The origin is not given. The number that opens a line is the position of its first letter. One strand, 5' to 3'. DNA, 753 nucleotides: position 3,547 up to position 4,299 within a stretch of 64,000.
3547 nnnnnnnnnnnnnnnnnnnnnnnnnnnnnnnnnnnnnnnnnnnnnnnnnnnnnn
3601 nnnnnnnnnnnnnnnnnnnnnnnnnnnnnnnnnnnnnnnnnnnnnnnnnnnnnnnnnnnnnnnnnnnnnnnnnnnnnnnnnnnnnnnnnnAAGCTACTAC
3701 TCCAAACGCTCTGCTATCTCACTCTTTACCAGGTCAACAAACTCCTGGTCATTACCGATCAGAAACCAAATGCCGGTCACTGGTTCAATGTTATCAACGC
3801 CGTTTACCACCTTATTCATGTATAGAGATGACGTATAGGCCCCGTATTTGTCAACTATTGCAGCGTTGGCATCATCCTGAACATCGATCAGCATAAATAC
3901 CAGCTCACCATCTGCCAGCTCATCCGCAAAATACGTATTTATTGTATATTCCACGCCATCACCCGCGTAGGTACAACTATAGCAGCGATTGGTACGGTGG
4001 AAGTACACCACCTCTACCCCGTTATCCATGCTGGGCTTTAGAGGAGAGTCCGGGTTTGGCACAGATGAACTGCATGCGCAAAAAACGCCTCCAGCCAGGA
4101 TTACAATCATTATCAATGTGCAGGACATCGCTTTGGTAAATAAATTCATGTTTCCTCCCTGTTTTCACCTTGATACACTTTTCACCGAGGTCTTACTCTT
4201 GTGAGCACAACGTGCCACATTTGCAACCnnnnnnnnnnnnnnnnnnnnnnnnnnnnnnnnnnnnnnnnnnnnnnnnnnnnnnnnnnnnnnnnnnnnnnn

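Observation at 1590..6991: ArsR-controlled metalloid-resistance operon that integrates a complete thiol-disulfide relay (CcdA, CxxC lipoprotein, Trx-like) and a Cys-tailed FKBP chaperone with two efflux systems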

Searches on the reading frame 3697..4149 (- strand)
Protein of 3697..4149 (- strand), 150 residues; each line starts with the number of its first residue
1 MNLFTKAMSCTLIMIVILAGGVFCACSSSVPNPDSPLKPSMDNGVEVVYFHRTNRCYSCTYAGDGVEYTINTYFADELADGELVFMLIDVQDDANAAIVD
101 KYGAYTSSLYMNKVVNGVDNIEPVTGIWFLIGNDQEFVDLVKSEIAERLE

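Call 3: search_protein_families(library=ncbifam, proteins=[window:3697-4149:-], max_evalue=0.01)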
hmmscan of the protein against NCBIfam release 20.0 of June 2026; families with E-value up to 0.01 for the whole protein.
window:3697-4149:- (150 aa): 1 family
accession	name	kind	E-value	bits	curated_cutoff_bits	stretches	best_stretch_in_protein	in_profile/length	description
NF040494.1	nitrored_ArsF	subfamily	2e-24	86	60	1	45-147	1-105/106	nitrophenyl compound nitroreductase subunit ArsF family protein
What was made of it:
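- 3697..4149 (-): arsF: membrane-tethered or lipoprotein thioredoxin-fold protein with CYSC. NF040494 scores 86 bits against a cut-off of 60 (call 3).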

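Call 4: search_protein_families(library=pfam, proteins=[window:3697-4149:-], max_evalue=0.01)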
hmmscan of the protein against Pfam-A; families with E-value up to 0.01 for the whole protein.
window:3697-4149:- (150 aa): 0 families

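Call 14: find_homologous_proteins(query=window:3697-4149:-)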
Query window:3697-4149:- (150 aa): 78 proteins with E <= 0.001 among 96 candidates.
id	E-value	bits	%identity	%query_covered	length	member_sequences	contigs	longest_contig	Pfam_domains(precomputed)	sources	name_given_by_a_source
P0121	7.4e-82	290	85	100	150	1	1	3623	-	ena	-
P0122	1.8e-79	283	85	100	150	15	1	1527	-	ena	-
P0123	3.7e-79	282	84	100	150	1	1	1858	-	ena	-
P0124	3.7e-76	272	81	99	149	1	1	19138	-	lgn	-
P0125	1.2e-74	267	81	100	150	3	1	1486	-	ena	-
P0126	4.3e-73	262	79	100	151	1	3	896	-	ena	-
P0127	7.4e-72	258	78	100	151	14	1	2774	-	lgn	-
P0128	4.7e-69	249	75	100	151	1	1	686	-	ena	-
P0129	5.1e-69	249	76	100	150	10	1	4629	-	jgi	jgi:hypothetical protein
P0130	9.7e-69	248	81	93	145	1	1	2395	-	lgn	-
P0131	2.1e-68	247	75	100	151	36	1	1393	-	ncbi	-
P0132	2.4e-68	247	74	100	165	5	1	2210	-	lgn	-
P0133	4.7e-68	246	75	100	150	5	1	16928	-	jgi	-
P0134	1.1e-67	244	73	100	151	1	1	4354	-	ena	-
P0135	1.1e-67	244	69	100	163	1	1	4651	-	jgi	-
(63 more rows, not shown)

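Call 17: find_related_loci(query=A1, collection=genome_contigs, flank=8000)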
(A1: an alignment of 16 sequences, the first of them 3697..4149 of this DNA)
Query A1 (150 aa) in genome_contigs; peptide patterns used: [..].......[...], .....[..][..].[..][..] (x = any residue, [..] = any of these).
73 stretches matched a pattern; 51 encode a relative of the query (tblastn E <= 1e-3); 50 distinct loci.
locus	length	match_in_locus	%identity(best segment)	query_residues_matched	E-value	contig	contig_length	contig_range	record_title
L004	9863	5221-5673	74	1-150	2e-74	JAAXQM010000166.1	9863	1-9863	MAG: Dehalococcoidales bacterium isolate MAG-BB-17 scaffold_1510, whole genome shotgun sequence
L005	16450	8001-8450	69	1-150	4e-68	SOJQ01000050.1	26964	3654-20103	MAG: Dehalococcoidia bacterium isolate E44_bin26 NODE_486_length_26964_cov_6.693374, whole genome shotgun sequence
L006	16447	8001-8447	62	1-149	3e-59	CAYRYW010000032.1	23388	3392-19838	MAG TPA_asm: uncultured Dehalococcoidales bacterium isolate binchicken_co334_379 genome assembly, contig: NODE_3616_leng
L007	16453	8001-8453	54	1-149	7e-54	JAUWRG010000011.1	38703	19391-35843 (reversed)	MAG: Dehalococcoidia bacterium isolate CSMAG_2522 CSMAG_2522_k141_132357_length_38703_cov_17.8510, whole genome shotgun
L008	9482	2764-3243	54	1-149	3e-52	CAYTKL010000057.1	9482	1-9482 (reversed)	MAG TPA_asm: uncultured Dehalococcoidales bacterium isolate binchicken_co334_272 genome assembly, contig: NODE_13504_len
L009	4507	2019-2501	53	1-149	1e-50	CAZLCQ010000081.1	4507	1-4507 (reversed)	MAG TPA_asm: uncultured Dehalococcoidales bacterium isolate binchicken_co334_175 genome assembly, contig: NODE_40261_len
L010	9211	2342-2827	51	1-149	3e-50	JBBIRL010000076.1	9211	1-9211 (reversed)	MAG: Dehalococcoidia bacterium isolate CYF170214_bin_349 NODE_8206_length_9211_cov_3.769441, whole genome shotgun sequen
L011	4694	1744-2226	52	1-149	4e-49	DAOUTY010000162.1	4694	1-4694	MAG TPA_asm: Chloroflexota bacterium isolate CSMAG_809 CSMAG_809_k141_630248_length_4694_cov_10.7277, whole genome shotg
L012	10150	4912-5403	48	1-149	5e-47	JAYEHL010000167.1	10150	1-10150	MAG: Chloroflexota bacterium isolate MAG219 MAG219_167, whole genome shotgun sequence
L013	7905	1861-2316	45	1-150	4e-45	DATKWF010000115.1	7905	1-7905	MAG TPA_asm: Dehalococcoidales bacterium isolate SMAG_U14155 k141_968836, whole genome shotgun sequence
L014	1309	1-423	52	22-149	9e-47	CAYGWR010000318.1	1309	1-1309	MAG TPA_asm: uncultured Dehalococcoidia bacterium isolate ERP119294_co1_277 genome assembly, contig: NODE_269564_length_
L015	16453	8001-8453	47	1-149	6e-44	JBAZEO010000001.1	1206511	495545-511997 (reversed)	MAG: Dehalococcoidia bacterium isolate SO_2017_LW3_128 NODE_3_length_1206511_cov_6.257372_LW162_2017, whole genome shotg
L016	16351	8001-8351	57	31-149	1e-43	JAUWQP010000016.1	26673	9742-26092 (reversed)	MAG: Chloroflexota bacterium isolate CSMAG_2505 CSMAG_2505_k141_607802_length_26673_cov_11.3342, whole genome shotgun se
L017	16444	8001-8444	49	1-150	2e-43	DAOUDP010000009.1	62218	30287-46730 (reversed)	MAG TPA_asm: Dehalococcoidia bacterium isolate M62_259 127379, whole genome shotgun sequence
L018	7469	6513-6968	45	1-150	4e-43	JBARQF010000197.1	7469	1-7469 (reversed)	MAG: Dehalococcoidales bacterium isolate MFD13432_ilm_asm_bin21 k127_326798, whole genome shotgun sequence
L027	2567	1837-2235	50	12-149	5e-40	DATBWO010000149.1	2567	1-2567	MAG TPA_asm: Dehalococcoidia bacterium isolate SMAG_U7543 k141_1661986, whole genome shotgun sequence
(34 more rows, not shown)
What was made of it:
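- The module is near-universal in the Dehalococcoidia loci sampled here (call 17).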

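Call 30: search_protein_families(library=ncbifam, proteins=[L004:4439-4672:+, L004:4770-5165:+, L027:645-1088:+, L027:1199-1741:+, L027:349-648:+, L006:6310-7038:+, L007:10403-10915:+], max_evalue=0.001)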
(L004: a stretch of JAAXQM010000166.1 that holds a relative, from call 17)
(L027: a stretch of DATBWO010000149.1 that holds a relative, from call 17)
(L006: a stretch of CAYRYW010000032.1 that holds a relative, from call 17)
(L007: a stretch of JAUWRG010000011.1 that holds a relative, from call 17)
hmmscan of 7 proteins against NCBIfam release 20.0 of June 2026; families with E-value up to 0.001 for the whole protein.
L004:4439-4672:+ (77 aa): 2 families
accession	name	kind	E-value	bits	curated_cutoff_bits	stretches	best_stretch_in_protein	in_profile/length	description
NF041051.1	SelTWH_Campy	equivalog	1.1e-08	35.2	88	1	2-56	15-69/70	SelT/SelW/SelH family (seleno)protein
TIGR02174.1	CXXU_selWTH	subfamily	0.00014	22.1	34.2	1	18-58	34-74/74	SelT/SelW/SelH family protein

L004:4770-5165:+ (131 aa): 4 families
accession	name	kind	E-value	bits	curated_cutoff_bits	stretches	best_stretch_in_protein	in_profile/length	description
TIGR02689.1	ars_reduc_gluta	equivalog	3e-26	92.1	157.6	1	3-125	2-125/126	arsenate reductase, glutathione/glutaredoxin type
NF010053.0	PRK13530.1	subfamily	7e-25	87.9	215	1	4-124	6-127/133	arsenate reductase (thioredoxin)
TIGR02691.1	arsC_pI258_fam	equivalog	3.9e-24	85.4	174.3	1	4-125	1-129/129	arsenate reductase (thioredoxin)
NF007520.0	PRK10126.1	equivalog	0.0001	22.7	243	1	1-81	2-83/147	low molecular weight protein-tyrosine-phosphatase Wzb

L027:645-1088:+ (147 aa): 0 families

L027:1199-1741:+ (180 aa): 3 families
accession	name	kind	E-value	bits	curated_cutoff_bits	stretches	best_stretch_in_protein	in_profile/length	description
NF003195.0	PRK04165.1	equivalog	2.6e-12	46.4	306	1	111-171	2-62/450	acetyl-CoA decarbonylase/synthase complex subunit gamma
TIGR01944.1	rnfB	subfamily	1.6e-05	24.6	68.7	1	114-169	37-91/190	RnfABCDGE type electron transport complex subunit B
NF005504.0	PRK07118.1-3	equivalog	0.00022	20.7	437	1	107-145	30-68/293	Fe-S cluster domain-containing protein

L027:349-648:+ (99 aa): 0 families

L006:6310-7038:+ (242 aa): 0 families

L007:10403-10915:+ (170 aa): 1 family
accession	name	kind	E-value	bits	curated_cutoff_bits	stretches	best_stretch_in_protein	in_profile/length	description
NF045576.1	BT_3928_fam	equivalog_domain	7.1e-11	41.8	250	1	19-145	2-133/358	BT_3928 family protein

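Call 38: search_solved_structures(query=A1, max_evalue=10, show_alignments=2)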
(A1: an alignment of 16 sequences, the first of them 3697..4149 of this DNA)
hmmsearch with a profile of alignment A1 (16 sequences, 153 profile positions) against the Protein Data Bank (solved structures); distinct sequences matched with E-value up to 10: 0.

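Call 50: predict_structure(alignment_id=A3)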
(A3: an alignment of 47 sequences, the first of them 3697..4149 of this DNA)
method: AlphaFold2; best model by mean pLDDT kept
length: 150 residues; sequences in the alignment: 47
mean_pLDDT: 87.0   pTM: 0.76
mean pLDDT of the five models: 87.0, 86.2, 85.6, 83.9, 83.4
residues with pLDDT >= 90: 109; 70-90: 12; 50-70: 17; < 50: 12
segments of 3 or more residues with pLDDT < 50: 18-27
pLDDT, mean of each block of 10 residues (from residue 1): 52 53 49 84 97 96 99 98 98 96 95 96 97 98 98
secondary structure, 60 per line:
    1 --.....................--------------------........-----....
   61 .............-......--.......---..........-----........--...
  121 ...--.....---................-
elements in order: H3-23 E44-51 H57-73 H75-80 E83-89 H93-102 E108-115 E118-123 H126-130 H134-149
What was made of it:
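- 3697..4149 (-): The AF2 model has pLDDT 87 and a beta-alpha-beta-alpha-beta-beta-alpha order, with the CxxC at the start of helix 1 (call 50).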

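Call 53: fold_search(model_id=the predicted structure, library=pdb)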
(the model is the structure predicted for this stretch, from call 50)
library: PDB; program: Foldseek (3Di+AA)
matches with E <= 10: 1246; with E <= 0.001: 14
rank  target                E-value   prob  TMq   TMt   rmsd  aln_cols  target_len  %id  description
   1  3hz4_B                2.8e-04  1.00  0.44  0.54   6.7       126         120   18  Crystal Structure of Thioredoxin from Methanosarcina mazei (released 2009-06-30)
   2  6zmu_D                4.5e-04  1.00  0.43  0.57   3.7       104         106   14  Crystal structure of the germline-specific thioredoxin protein Deadhead (Thioredoxin-1) from Drospohila melanogaster,  (released 2020-10-21)
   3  3aps_A                4.8e-04  1.00  0.46  0.57   3.6       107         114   14  Crystal structure of Trx4 domain of ERdj5 (released 2011-04-20)
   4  1m7t_MODEL_1_A        5.4e-04  1.00  0.44  0.58   3.4       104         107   18  Solution Structure and Dynamics of the Human-Escherichia coli Thioredoxin Chimera: Insights into Thermodynamic (released 2002-09-25)
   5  2j23_A                5.8e-04  1.00  0.47  0.59   3.6       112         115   20  Cross-reactivity and crystal structure of Malassezia sympodialis Thioredoxin (Mala s 13), a member of a new pan-allerg (released 2006-11-22)
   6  3uvt_B                6.2e-04  1.00  0.49  0.64   7.3       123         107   15  Crystal structure of the third catalytic domain of ERp46 (released 2012-04-11)
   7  3uvt_D                6.2e-04  1.00  0.47  0.62   7.1       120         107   17  Crystal structure of the third catalytic domain of ERp46 (released 2012-04-11)
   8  2o85                  7.0e-04  1.00  0.41  0.55   6.1       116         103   15  S. Aureus thioredoxin P31T mutant (released 2007-07-24)
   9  2o87                  7.0e-04  1.00  0.41  0.55   7.0       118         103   15  S. aureus thioredoxin P31S mutant (released 2007-07-24)
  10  5xwm_B                7.5e-04  1.00  0.49  0.23   3.3       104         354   14  human ERp44 zinc-bound form (released 2019-01-02)
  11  1ep8_A                8.0e-04  1.00  0.44  0.56   3.7       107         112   22  CRYSTAL STRUCTURE OF A MUTATED THIOREDOXIN, D30A, FROM CHLAMYDOMONAS REINHARDTII (released 2001-12-12)
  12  5nyl_B                8.0e-04  1.00  0.42  0.53   4.1       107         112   16  Crystal structure of an atypical poplar thioredoxin-like2.1 active site mutant (released 2018-02-28)
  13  2r2j                  8.5e-04  1.00  0.46  0.23   3.4       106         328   16  crystal structure of human ERp44 (released 2008-07-08)
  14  2ipa_MODEL_1_A        8.5e-04  1.00  0.43  0.57   5.3       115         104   20  solution structure of Trx-ArsC complex (released 2007-02-13)
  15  3wgx_A                1.1e-03  1.00  0.48  0.64   3.5       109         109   10  Crystal structure of ERp46 Trx2 in a complex with Prx4 C-term (released 2014-06-25)
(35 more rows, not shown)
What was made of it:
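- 3697..4149 (-): All 50 top Foldseek PDB hits are thioredoxins or PDI domains (call 53).
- On ArsF (NF040494): The AF2 model is a thioredoxin fold, and all 50 best PDB matches are thioredoxins or PDI domains (calls 50, 53).
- On CcdA/DsbD transmembrane reductant relay: ArsF has an anchor plus a Trx fold (calls 50, 53).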

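Call 60: search_dna_similar(query=window:3697-4149:-, collection=plasmids, mode=protein, max_rows=15, max_evalue=0.001)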
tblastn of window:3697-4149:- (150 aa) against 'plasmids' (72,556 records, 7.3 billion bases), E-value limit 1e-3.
Records with a match: 1; places in all: 1; records where one place covers at least 80% of the query: 1.
Best place of each record, by identity: <60% 1.
By first word of the organism name: Prevotella 1.
By predicted mobility (MOB-suite, as given by PLSDB): non-mobilizable 1.
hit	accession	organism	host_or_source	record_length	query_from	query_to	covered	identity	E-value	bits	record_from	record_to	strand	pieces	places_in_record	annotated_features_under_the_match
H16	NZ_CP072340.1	Prevotella nigrescens F0103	Homo sapiens,whole organism,human oral ...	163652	6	147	95%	27.3%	1e-9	62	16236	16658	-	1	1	nitrophenyl compound nitroreductase subunit ArsF family protein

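Call 80: search_protein_families(library=pfam, proteins=[L027:349-648:+, L027:645-1088:+, L027:1199-1741:+, L006:6310-7038:+, L007:9802-10416:+, L007:10403-10915:+, L005:9397-9747:+], max_evalue=0.001)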
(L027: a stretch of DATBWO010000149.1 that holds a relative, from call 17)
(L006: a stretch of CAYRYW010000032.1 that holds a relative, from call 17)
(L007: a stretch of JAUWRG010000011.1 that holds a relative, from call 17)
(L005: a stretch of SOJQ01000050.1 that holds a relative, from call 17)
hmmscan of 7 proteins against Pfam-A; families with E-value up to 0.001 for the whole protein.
L027:349-648:+ (99 aa): 0 families

L027:645-1088:+ (147 aa): 1 family
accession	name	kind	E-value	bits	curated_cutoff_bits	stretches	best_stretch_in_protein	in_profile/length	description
PF08859.16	DGC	-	1.4e-18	67.4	27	1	18-114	1-92/106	DGC domain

L027:1199-1741:+ (180 aa): 1 family
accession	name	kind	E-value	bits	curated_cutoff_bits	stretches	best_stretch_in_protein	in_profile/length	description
PF04060.18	FeS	-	9.9e-13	48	23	1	121-151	1-31/33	Putative Fe-S cluster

L006:6310-7038:+ (242 aa): 1 family
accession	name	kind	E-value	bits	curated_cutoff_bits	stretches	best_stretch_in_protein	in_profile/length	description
PF02596.20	DUF169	-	8.8e-59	199.3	27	1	11-215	2-208/209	Uncharacterised ArCR, COG2043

L007:9802-10416:+ (204 aa): 2 families
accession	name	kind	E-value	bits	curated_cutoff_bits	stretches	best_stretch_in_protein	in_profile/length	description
PF13462.12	Thioredoxin_4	-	7.5e-14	52.7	23.2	1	40-192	7-164/165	Thioredoxin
PF01323.26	DSBA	-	4.4e-08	33.6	25.6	1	99-166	92-165/191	DSBA-like thioredoxin domain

L007:10403-10915:+ (170 aa): 2 families
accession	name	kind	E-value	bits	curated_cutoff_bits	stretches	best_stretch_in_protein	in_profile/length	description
PF07291.16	MauE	-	1.6e-17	64.4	27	1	16-143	2-127/128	Methylamine utilisation protein MauE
PF07681.17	DoxX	-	4.2e-06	27.7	23.6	1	19-93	2-75/85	DoxX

L005:9397-9747:+ (116 aa): 7 families
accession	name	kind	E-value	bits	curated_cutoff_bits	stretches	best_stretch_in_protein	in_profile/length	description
PF12797.12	Fer4_2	-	1.4e-06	28.3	24.5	1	22-41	1-20/22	4Fe-4S binding domain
PF00037.32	Fer4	-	6.9e-06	26.1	21.1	0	24-45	1-22/24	4Fe-4S binding domain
PF12838.12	Fer4_7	-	1.7e-05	25.6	27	1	30-78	1-52/52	4Fe-4S dicluster domain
PF13237.11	Fer4_10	-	6.2e-05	23.3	25.5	1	25-75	3-53/53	4Fe-4S dicluster domain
PF12837.12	Fer4_6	-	0.00013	22.2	25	1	24-45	2-23/24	4Fe-4S binding domain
PF14697.11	Fer4_21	-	0.00032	21.2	35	1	25-78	2-56/59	4Fe-4S dicluster domain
PF13187.11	Fer4_9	-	0.00059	20.2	27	1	30-78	1-51/52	4Fe-4S dicluster domain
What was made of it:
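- Some related clusters also carry DsbA-like and MauE/DoxX genes (call 80).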
